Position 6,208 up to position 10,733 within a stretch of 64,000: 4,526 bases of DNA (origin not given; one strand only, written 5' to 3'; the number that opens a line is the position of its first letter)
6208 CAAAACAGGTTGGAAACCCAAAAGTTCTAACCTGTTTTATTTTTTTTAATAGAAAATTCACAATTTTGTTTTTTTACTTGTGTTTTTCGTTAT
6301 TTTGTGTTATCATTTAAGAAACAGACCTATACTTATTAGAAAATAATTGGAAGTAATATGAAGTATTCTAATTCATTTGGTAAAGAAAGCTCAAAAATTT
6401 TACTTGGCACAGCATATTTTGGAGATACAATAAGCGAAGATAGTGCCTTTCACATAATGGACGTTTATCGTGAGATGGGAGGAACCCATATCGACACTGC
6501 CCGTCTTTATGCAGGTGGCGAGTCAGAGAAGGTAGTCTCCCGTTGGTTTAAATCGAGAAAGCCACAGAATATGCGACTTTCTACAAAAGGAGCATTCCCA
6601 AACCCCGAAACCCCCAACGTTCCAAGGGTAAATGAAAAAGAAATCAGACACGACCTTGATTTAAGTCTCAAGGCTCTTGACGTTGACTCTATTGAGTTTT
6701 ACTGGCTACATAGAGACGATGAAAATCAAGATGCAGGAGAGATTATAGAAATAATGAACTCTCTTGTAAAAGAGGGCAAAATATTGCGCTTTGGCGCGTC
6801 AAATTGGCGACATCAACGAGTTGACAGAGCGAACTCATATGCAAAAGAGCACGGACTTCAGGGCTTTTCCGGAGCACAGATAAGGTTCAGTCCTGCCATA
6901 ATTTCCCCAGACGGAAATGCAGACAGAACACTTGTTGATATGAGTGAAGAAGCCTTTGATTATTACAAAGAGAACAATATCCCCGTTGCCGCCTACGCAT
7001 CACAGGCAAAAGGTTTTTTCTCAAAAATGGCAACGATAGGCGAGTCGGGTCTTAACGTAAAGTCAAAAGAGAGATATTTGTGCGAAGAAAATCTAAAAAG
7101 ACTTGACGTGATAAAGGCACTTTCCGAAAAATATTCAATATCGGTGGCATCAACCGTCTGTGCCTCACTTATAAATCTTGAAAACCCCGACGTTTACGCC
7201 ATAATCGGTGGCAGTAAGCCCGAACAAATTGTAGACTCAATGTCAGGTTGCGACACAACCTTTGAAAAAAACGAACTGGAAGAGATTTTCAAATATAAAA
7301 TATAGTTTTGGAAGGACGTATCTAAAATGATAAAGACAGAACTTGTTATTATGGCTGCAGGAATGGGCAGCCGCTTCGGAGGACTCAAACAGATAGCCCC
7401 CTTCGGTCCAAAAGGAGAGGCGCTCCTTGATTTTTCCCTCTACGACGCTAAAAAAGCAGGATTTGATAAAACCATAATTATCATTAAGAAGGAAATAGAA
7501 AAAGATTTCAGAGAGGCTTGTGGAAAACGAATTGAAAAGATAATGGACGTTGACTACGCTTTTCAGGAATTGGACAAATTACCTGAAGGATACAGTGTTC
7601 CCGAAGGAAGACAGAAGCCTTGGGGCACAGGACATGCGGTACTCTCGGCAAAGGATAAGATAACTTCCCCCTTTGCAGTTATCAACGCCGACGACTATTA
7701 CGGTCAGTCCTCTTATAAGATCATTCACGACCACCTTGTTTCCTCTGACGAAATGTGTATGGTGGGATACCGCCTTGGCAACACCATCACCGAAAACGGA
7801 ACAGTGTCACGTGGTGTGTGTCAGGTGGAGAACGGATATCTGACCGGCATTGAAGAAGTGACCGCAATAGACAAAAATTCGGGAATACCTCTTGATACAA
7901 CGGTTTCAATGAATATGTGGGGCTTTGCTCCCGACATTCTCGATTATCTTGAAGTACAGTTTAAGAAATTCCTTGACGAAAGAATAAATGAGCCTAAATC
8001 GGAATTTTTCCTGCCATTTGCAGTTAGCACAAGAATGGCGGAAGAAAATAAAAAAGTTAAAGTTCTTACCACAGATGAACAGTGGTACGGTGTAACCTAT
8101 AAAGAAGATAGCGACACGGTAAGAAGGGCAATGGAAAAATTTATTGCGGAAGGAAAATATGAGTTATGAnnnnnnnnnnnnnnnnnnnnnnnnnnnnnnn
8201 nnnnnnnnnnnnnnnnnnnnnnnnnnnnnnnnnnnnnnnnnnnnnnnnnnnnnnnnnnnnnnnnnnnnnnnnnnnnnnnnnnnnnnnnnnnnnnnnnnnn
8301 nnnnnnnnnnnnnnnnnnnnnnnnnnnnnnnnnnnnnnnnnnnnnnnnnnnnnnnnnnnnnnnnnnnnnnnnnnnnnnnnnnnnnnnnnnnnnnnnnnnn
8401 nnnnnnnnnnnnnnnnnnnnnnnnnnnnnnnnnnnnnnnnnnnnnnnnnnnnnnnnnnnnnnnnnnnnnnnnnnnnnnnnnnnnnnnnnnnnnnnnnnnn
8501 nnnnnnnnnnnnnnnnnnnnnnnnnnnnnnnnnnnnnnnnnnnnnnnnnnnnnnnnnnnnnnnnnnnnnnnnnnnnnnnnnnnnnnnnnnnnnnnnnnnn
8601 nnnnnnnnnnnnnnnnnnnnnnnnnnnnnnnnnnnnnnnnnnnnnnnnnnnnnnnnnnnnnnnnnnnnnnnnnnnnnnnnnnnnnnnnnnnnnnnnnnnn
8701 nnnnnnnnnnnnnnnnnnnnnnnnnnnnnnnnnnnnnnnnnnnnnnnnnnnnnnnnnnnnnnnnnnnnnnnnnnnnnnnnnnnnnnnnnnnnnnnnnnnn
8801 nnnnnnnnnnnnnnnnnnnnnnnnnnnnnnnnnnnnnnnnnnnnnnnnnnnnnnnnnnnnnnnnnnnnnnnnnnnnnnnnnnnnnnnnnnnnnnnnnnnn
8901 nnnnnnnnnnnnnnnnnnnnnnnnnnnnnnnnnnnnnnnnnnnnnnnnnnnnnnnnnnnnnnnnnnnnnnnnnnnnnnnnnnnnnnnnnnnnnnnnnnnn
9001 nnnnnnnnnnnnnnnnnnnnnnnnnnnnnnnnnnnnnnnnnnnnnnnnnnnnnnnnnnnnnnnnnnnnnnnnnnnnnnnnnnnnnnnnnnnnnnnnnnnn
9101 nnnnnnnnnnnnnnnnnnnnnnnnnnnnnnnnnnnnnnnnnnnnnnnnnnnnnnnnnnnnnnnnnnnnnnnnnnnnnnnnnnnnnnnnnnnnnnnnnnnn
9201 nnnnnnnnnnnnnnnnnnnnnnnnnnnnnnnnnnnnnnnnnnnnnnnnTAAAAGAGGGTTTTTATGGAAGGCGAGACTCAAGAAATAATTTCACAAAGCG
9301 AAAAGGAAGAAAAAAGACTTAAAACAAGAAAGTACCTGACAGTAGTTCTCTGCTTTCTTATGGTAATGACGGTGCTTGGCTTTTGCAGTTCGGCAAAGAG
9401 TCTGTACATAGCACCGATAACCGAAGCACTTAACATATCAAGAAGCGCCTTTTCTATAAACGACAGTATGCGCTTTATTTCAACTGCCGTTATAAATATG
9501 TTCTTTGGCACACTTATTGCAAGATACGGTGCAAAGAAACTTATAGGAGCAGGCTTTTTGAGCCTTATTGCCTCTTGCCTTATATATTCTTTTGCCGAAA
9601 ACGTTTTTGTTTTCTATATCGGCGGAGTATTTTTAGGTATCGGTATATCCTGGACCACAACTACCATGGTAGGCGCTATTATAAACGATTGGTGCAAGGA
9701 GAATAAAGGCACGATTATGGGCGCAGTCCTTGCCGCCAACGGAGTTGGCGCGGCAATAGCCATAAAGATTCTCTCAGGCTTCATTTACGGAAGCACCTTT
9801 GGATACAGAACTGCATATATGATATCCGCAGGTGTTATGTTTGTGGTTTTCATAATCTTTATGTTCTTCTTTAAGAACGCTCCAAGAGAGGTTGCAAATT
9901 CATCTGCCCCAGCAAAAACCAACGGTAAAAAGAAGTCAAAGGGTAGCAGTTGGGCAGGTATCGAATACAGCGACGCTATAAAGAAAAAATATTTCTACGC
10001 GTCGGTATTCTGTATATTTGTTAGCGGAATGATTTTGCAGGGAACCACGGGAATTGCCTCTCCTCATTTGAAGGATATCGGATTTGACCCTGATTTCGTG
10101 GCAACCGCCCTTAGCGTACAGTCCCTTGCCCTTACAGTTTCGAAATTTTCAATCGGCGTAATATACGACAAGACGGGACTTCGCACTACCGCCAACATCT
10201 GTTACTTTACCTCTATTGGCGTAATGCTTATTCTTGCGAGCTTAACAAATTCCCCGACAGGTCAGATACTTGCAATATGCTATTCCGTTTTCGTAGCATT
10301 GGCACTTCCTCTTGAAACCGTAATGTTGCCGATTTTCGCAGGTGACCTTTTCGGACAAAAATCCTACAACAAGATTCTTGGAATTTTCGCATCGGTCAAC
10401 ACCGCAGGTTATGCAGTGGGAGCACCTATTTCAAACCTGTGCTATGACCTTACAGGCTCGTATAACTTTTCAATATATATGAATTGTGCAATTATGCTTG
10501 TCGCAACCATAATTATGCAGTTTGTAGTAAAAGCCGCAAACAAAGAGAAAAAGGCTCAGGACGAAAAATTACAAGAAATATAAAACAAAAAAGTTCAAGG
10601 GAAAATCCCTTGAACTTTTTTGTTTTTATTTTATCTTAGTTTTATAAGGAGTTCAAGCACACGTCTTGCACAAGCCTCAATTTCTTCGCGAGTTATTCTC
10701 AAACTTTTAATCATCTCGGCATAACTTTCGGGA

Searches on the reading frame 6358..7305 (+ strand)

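Call 51: search_protein_families(library=pfam, proteins=[window:6358-7305:+], max_evalue=0.00001)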
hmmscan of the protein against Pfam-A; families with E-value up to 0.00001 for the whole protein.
window:6358-7305:+ (315 aa): 1 family
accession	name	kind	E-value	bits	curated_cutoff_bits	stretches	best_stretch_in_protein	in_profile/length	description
PF00248.27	Aldo_ket_red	-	3e-49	168.1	24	1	13-310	1-286/291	Aldo/keto reductase family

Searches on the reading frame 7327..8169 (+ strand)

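Call 51: search_protein_families(library=pfam, proteins=[window:7327-8169:+], max_evalue=0.00001)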
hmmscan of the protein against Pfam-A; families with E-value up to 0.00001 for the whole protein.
window:7327-8169:+ (280 aa): 2 families
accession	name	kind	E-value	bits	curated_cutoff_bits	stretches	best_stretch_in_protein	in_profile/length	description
PF00483.29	NTP_transferase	-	3.5e-09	37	21.2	1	7-212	3-192/245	Nucleotidyl transferase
PF12804.13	NTP_transf_3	-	1.9e-06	28.6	27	1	7-56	2-49/160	MobA-like NTP transferase domain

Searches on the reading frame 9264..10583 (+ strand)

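Call 51: search_protein_families(library=pfam, proteins=[window:9264-10583:+], max_evalue=0.00001)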
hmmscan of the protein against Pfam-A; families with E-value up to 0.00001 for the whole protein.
window:9264-10583:+ (439 aa): 2 families
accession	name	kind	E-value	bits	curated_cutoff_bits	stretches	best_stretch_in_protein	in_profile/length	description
PF07690.21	MFS_1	-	2.4e-48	165.3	33.4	2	37-343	6-307/347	Major Facilitator Superfamily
PF12832.13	MFS_1_like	-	3.3e-09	36.7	25.2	0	26-186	212-372/373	MFS_1 like family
